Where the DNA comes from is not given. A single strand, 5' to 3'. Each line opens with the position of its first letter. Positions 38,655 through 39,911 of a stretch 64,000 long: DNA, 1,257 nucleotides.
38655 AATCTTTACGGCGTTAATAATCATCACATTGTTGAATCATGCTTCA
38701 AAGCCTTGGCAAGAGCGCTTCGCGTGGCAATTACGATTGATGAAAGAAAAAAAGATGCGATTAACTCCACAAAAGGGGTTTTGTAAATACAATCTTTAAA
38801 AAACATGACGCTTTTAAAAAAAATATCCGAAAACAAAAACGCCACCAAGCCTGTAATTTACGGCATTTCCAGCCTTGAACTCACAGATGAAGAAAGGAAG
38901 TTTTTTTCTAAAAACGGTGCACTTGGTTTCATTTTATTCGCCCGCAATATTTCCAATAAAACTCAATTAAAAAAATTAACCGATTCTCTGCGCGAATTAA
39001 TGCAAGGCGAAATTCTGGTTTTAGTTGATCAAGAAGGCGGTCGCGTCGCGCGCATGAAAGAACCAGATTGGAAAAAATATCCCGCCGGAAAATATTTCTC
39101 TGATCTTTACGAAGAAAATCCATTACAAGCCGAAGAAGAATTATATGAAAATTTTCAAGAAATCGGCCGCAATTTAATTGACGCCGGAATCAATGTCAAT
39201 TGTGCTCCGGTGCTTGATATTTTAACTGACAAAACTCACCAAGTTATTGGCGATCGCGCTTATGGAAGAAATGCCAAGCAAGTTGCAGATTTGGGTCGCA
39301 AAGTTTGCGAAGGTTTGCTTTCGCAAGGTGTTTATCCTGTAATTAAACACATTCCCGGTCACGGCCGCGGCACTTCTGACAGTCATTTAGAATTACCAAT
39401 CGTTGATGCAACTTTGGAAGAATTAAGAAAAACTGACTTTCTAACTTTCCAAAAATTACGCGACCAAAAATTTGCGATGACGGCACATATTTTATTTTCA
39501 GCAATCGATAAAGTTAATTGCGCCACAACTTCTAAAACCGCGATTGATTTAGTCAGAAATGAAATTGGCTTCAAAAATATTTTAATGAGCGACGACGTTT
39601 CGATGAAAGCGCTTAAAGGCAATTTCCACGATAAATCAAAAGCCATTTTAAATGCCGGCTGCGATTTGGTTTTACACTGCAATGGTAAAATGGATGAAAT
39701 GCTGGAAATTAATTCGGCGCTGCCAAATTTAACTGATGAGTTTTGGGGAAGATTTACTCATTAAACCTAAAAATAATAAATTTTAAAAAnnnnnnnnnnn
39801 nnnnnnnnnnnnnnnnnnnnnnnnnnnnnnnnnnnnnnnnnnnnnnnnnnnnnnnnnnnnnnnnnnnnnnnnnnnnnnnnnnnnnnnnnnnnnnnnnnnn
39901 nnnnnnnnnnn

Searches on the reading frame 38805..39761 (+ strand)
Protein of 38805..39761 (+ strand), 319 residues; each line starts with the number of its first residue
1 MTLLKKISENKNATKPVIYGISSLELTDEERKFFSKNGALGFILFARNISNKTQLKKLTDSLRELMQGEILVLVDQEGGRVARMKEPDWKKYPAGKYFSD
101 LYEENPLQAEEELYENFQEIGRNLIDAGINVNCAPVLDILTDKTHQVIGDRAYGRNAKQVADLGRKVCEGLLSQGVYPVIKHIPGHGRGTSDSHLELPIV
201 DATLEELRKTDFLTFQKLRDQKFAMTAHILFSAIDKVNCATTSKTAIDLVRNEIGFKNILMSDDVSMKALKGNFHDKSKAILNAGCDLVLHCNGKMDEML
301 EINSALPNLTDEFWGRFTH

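Call 3: search_protein_families(library=pfam, proteins=[window:38805-39761:+], max_evalue=1)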
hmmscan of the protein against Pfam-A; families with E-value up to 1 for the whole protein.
window:38805-39761:+ (319 aa): 1 family
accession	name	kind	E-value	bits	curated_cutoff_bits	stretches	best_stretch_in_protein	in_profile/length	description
PF00933.27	Glyco_hydro_3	-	6.3e-52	177.4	27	1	26-307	16-297/316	Glycosyl hydrolase family 3 N terminal domain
